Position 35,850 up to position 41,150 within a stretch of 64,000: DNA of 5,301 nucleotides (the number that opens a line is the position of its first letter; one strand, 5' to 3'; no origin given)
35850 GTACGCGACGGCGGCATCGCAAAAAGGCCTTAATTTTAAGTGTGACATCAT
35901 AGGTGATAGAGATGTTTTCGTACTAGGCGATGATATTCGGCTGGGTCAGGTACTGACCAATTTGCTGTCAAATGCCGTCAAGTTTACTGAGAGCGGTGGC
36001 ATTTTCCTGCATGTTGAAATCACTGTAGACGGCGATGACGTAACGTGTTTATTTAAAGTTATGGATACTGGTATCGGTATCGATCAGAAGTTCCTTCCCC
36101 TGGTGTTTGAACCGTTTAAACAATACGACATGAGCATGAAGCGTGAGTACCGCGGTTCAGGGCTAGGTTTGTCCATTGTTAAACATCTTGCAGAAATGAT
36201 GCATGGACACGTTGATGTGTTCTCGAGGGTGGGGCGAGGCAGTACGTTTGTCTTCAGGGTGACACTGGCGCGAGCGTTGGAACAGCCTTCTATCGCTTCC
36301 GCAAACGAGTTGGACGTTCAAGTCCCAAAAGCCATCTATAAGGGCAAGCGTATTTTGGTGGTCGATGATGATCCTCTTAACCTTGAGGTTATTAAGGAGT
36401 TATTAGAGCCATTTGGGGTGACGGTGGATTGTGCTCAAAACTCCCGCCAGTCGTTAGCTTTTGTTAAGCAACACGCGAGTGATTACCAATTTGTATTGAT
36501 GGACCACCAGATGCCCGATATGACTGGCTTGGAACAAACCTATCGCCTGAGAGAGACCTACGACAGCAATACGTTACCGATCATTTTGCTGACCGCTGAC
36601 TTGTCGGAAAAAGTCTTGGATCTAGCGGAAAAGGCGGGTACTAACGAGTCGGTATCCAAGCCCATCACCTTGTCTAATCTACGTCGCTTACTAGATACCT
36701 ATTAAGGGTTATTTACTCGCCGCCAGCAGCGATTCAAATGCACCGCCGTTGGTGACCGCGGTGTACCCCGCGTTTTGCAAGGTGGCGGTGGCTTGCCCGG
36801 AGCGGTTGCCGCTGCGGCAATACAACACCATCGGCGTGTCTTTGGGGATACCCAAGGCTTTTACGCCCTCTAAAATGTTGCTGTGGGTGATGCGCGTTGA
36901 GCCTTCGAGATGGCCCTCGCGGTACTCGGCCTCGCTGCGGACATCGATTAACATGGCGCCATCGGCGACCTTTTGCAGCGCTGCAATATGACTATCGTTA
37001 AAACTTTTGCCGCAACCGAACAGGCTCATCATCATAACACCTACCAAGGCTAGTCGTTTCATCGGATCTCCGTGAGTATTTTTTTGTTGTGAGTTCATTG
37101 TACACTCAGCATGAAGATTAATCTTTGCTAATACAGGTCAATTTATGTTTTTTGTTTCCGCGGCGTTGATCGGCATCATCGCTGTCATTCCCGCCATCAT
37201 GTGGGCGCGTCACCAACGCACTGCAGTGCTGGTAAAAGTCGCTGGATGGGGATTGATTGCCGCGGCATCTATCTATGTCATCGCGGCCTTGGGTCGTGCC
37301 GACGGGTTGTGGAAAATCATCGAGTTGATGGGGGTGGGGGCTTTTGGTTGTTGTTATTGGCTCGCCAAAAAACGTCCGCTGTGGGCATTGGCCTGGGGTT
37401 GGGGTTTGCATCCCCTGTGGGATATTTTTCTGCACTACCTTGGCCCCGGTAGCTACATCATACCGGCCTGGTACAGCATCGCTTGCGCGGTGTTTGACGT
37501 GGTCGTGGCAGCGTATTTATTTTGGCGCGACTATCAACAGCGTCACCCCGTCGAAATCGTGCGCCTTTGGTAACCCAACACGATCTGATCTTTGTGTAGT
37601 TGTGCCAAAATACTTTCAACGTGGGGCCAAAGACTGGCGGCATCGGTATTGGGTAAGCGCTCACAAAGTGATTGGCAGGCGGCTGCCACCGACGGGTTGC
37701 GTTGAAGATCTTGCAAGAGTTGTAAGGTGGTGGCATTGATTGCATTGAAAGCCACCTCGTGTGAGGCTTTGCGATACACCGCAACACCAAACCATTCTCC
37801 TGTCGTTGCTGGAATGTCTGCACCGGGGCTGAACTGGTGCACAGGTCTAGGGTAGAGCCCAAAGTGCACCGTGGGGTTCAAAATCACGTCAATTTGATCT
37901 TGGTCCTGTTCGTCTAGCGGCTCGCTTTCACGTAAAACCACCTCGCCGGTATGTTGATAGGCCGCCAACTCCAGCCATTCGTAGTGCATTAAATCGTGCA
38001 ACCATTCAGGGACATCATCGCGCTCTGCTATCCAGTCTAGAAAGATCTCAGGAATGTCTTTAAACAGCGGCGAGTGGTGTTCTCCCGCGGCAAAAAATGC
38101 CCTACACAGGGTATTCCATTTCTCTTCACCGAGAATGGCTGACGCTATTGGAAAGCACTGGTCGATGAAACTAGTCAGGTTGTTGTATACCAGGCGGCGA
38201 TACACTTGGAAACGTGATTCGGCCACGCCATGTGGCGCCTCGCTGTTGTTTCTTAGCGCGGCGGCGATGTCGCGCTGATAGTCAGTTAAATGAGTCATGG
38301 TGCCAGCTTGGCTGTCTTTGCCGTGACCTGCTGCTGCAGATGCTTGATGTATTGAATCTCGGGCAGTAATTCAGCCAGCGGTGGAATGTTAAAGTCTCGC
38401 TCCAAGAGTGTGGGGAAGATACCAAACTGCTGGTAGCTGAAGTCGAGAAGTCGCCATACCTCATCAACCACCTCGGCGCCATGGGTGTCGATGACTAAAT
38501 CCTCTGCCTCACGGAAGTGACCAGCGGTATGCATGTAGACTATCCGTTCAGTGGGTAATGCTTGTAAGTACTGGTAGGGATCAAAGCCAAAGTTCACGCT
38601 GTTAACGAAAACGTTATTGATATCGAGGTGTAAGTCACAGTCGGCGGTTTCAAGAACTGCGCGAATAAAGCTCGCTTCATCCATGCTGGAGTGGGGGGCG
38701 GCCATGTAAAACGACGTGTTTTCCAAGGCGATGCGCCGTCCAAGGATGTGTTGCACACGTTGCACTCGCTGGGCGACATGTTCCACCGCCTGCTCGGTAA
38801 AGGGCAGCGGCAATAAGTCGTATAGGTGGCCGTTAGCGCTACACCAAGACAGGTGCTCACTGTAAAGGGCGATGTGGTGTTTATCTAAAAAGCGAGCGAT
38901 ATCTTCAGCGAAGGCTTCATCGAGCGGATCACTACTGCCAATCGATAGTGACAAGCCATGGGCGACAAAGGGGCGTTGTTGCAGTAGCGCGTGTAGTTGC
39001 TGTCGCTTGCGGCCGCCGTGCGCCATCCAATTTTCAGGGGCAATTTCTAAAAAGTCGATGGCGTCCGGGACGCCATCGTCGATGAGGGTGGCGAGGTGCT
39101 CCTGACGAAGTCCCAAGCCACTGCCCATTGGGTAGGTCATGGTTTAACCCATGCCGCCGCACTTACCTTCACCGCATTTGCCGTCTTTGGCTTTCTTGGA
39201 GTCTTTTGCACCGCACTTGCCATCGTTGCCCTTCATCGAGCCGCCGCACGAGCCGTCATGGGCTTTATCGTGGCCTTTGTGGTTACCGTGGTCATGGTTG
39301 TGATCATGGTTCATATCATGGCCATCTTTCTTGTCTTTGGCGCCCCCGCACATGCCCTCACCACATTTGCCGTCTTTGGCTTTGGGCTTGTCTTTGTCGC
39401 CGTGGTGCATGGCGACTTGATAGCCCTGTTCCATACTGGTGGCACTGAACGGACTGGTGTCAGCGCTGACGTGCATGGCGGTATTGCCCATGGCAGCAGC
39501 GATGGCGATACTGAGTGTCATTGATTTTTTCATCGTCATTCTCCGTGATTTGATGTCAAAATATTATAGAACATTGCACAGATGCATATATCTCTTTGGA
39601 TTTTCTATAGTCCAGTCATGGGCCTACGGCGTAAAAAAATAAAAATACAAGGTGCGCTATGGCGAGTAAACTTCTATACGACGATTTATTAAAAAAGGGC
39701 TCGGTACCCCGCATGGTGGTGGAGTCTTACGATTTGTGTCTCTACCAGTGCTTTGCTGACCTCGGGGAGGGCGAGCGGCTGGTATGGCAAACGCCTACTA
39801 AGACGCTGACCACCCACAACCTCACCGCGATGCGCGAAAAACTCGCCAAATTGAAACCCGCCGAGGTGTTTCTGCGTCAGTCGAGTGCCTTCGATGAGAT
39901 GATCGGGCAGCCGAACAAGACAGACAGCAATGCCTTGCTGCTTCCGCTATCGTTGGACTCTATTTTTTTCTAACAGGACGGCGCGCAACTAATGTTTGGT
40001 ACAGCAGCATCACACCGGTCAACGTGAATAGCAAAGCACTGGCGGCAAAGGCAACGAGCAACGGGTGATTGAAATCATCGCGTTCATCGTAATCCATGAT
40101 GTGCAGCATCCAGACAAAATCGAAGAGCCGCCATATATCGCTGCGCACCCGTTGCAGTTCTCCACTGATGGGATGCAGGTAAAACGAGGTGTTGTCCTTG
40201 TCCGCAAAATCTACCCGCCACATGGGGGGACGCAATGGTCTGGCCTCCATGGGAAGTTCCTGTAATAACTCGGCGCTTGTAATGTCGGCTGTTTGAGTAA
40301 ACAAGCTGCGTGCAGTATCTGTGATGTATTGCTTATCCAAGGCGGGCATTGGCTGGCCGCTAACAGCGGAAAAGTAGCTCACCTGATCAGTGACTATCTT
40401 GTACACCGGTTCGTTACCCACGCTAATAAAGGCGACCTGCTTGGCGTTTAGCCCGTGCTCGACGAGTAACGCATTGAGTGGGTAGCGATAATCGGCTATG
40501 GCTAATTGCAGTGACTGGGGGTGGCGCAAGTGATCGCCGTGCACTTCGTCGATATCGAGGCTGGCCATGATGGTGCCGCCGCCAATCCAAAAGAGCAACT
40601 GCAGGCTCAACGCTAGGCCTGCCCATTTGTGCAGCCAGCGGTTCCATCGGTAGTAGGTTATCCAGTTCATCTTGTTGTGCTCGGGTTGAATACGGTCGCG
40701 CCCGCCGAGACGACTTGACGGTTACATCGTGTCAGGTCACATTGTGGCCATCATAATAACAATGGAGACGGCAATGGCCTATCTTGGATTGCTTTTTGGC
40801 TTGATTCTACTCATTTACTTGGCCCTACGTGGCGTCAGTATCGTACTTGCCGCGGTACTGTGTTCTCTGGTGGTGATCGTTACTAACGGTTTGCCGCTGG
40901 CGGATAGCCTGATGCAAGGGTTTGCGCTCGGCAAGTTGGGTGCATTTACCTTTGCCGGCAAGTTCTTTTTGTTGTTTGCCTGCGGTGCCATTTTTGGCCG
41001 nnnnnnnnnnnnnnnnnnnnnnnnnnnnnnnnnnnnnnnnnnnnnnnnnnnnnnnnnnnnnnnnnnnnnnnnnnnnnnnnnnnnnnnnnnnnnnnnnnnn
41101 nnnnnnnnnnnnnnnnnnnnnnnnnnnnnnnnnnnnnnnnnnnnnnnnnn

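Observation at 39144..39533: Precursor architecture: duplicated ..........(K/M)CGG modules flanking an 8-His tract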

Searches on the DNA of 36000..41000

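Call 37: search_rna_families(source=window, start=36000, end=41000, threshold=evalue, max_evalue=0.1)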
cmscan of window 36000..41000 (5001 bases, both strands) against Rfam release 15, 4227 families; matches with E-value up to 0.1: 0.
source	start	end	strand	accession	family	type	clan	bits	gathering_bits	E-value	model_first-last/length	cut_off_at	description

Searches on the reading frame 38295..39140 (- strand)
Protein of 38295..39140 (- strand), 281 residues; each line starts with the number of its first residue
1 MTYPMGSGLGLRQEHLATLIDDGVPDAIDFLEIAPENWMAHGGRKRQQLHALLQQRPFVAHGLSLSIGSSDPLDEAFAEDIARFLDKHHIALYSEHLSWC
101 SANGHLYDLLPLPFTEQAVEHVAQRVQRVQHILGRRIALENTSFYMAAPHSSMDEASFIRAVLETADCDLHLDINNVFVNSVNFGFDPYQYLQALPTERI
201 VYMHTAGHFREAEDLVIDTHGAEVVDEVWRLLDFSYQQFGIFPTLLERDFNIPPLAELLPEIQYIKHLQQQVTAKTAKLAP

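Call 4: search_protein_families(library=ncbifam, proteins=[window:38295-39140:-], max_evalue=0.01)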
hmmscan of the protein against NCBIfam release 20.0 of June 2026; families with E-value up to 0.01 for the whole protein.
window:38295-39140:- (281 aa): 5 families
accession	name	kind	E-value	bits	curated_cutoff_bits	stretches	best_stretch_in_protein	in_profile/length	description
NF003818.2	PRK05409.1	equivalog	1.3e-120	401.9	360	1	7-269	2-264/264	HvfB family MNIO-type RiPP peptide maturase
NF050167.1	MNIO_BufB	equivalog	5.7e-85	284.8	310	1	8-264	2-260/262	MNIO family bufferin maturase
NF050151.1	RiPP_MNIO_ApyH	equivalog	9.9e-26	90.5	400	1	9-234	13-244/283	multinuclear non-heme iron-dependent oxidative enzyme ApyH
TIGR04159.2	methbact_MbnB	equivalog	1.5e-11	44.4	325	1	66-241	58-230/261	methanobactin biosynthesis protein MbnB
NF050165.1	MNIO_ChrH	equivalog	6.7e-10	38.6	600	1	85-233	88-241/363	MNIO family chryseobactin maturase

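Call 5: search_protein_families(library=pfam, proteins=[window:38295-39140:-], max_evalue=0.01)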
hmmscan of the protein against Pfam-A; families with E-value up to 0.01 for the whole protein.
window:38295-39140:- (281 aa): 2 families
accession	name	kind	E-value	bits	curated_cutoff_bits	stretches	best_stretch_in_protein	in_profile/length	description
PF05114.20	MbnB_TglH_ChrH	-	5.1e-104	347.6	25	1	7-269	2-262/263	RiPP precursor modification enzyme MbnB/TglH/ChrH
PF01261.30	AP_endonuc_2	-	0.005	17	31.1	1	43-214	27-194/249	Xylose isomerase-like TIM barrel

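Call 21: find_related_loci(query=window:38295-39140:-, collection=genome_contigs, flank=6000)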
Query window:38295-39140:- (281 aa) in genome_contigs; peptide patterns used: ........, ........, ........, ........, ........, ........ (x = any residue, [..] = any of these).
243 stretches matched a pattern; 179 encode a relative of the query (tblastn E <= 1e-3); the best 80 are kept; 80 distinct loci.
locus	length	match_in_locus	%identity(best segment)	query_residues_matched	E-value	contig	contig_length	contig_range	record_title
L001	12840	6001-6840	86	1-280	6e-168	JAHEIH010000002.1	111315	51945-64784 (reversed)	MAG: Cellvibrionales bacterium isolate Ww495 NODE_173_length_111315_cov_22.662014, whole genome shotgun sequence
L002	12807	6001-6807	75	1-269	3e-139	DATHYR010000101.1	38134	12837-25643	MAG TPA_asm: Pseudomonadales bacterium isolate SMAG_U16216 k141_697616, whole genome shotgun sequence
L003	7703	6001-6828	62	6-278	3e-113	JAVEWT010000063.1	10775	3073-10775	MAG: Methylophilaceae bacterium isolate BF4_152 NODE_19947_length_10775_cov_7.385988_Biofilm4, whole genome shotgun sequ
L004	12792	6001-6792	65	6-270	5e-108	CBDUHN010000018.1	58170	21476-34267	MAG TPA_asm: uncultured Gammaproteobacteria bacterium isolate SRR22808126_binner12_Refined_108 genome assembly, contig:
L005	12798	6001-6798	58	6-273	3e-106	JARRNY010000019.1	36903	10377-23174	MAG: Candidatus Thiodiazotropha sp. isolate Spart_136_MAG scaffold_96, whole genome shotgun sequence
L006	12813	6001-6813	56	6-278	9e-105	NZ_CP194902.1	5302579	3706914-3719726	Methylocaldum sp. GT1BB plasmid unnamed, complete sequence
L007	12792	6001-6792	59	6-271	1e-104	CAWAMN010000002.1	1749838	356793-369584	MAG: uncultured Gammaproteobacteria bacterium isolate MFD01721.bin.1.18 genome assembly, contig: contig_6611, whole geno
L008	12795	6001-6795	60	6-271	9e-104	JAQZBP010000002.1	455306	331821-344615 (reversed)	MAG: Moraxellaceae bacterium isolate C_No_T20_C_bin.133 scaffold_25, whole genome shotgun sequence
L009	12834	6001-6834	58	6-280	1e-103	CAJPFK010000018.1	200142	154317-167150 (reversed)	Methylophilaceae bacterium isolate MTYP genome assembly, contig: CONTIG_18, whole genome shotgun sequence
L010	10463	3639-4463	57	6-278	9e-104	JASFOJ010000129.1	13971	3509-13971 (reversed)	MAG: Gammaproteobacteria bacterium isolate D0819M02metaG_Bin_688 D0819M02metaG_FD_scaffold_58_c1, whole genome shotgun s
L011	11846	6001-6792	58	6-271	6e-104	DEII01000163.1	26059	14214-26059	MAG TPA_asm: Methylococcaceae bacterium UBA2778 UBA2778_contig_27319, whole genome shotgun sequence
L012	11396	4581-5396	56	1-273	2e-103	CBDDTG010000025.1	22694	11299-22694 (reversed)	MAG: Bacterioplanes sp. isolate 4bac70c8-ffff-426f-9b67-68e16a3f45a1 genome assembly, contig: contig_25, whole genome sh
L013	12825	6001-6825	60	5-280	2e-103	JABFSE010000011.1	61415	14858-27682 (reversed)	MAG: Sulfuriferula sp. isolate WB-IL-01 seq_166, whole genome shotgun sequence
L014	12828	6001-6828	56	3-278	3e-103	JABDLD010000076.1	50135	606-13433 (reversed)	MAG: Lysobacterales bacterium isolate SS_bin_66 k127_1564119, whole genome shotgun sequence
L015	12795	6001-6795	61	6-271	1e-102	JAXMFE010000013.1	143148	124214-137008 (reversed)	MAG: Burkholderiales bacterium isolate STL-PRO80 C1.31.fa-13, whole genome shotgun sequence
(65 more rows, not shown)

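Call 58: search_solved_structures(query=window:38295-39140:-, max_evalue=0.00001)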
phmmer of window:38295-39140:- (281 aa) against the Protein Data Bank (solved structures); distinct sequences matched with E-value up to 0.00001: 5.
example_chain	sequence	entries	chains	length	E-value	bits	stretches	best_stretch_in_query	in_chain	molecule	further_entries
3bww_A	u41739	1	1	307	3.5e-71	243.2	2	5-212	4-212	Protein of unknown function DUF692/COG3220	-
8hci_D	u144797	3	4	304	5.6e-17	65.4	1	110-233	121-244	DUF692 family protein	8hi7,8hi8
7tcr_A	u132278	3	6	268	6.4e-06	29.1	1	76-252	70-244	Methanobactin biosynthesis cassette protein MbnB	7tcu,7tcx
7dz9_B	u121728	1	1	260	9.3e-06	28.6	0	27-252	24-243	cpMbnB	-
7dz9_A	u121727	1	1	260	9.4e-06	28.6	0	27-252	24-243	MbnB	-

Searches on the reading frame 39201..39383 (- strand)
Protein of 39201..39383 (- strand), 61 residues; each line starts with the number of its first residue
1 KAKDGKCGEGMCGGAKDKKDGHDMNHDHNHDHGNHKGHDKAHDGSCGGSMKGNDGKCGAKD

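Call 49: find_homologous_proteins(query=window:39201-39383:-, max_evalue=1)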
Query seq(61 aa) (61 aa): 12 proteins with E <= 1 among 59 candidates.
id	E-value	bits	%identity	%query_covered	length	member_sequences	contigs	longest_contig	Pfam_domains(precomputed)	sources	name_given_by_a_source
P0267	2.4e-3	36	79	31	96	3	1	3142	-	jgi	-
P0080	4.2e-3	35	74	31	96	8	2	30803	-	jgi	jgi:uncharacterized low-complexity protein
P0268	9.1e-3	34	75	20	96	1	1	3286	-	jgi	jgi:uncharacterized low-complexity protein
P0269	1.5e-2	34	79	23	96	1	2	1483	-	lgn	-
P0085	3.3e-2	32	85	21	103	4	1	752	-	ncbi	-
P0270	7.1e-2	31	67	34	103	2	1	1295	-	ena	-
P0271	1.7e-1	30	85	21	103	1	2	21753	-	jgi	-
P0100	1.8e-1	30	85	21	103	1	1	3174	-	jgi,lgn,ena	-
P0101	2.0e-1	30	43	98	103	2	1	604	-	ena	-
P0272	3.3e-1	29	43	98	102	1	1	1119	-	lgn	-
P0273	4.6e-1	29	40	98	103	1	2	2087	-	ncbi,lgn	-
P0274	8.6e-1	28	43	98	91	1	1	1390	-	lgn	-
